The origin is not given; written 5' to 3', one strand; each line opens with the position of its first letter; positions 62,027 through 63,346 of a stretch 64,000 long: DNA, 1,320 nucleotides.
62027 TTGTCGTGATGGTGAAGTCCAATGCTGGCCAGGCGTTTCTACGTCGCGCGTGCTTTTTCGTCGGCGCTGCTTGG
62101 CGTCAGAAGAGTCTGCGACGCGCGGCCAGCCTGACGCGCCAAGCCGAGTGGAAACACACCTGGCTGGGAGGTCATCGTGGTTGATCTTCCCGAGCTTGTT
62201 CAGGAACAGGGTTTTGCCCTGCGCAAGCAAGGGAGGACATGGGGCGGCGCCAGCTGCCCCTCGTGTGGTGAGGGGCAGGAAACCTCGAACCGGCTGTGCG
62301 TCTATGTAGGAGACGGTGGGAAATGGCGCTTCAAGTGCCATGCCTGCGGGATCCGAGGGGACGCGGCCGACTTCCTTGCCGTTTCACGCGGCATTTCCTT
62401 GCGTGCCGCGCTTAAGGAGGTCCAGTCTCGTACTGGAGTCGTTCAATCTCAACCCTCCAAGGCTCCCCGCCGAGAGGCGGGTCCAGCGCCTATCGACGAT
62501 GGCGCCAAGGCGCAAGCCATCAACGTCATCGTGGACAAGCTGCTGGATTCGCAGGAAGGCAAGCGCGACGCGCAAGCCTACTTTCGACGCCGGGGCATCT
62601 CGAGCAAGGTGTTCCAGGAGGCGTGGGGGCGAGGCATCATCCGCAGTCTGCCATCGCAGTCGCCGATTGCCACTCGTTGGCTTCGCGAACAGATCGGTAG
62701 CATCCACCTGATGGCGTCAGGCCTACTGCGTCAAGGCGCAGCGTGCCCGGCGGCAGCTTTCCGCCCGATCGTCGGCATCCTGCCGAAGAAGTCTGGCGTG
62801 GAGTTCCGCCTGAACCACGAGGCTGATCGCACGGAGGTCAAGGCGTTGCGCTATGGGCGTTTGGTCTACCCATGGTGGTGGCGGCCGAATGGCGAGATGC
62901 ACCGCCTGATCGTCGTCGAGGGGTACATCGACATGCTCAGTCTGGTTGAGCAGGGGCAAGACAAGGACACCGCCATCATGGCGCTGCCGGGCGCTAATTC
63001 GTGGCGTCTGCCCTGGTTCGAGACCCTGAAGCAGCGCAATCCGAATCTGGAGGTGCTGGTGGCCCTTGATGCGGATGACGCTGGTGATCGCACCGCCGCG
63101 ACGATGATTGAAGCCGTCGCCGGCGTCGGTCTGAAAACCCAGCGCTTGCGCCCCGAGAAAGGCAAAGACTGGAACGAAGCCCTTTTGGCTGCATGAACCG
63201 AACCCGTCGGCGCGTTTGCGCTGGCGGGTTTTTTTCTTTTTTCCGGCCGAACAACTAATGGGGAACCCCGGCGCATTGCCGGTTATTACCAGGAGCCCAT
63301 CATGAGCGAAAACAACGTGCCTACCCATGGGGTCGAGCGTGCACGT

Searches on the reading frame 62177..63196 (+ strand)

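Call 3: search_protein_families(library=pfam, proteins=[window:62177-63196:+], max_evalue=0.01)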
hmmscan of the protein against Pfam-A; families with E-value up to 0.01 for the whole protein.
window:62177-63196:+ (339 aa): 5 families
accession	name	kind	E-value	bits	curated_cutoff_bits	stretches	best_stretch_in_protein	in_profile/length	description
PF13155.12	Toprim_2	-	1.4e-15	57.8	22.1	1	245-336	1-88/88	Toprim-like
PF13362.12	Toprim_3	-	6.3e-12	46.2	27.2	1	244-337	2-90/95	Toprim domain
PF13662.12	Toprim_4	-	6.7e-06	26.7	25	1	244-324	3-84/85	Toprim domain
PF01807.25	Zn_ribbon_DnaG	-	1.9e-05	24.8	24.9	1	2-89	13-92/98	CHC2 zinc finger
PF01751.28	Toprim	-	0.00072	20.1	23.1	1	244-314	2-80/96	Toprim domain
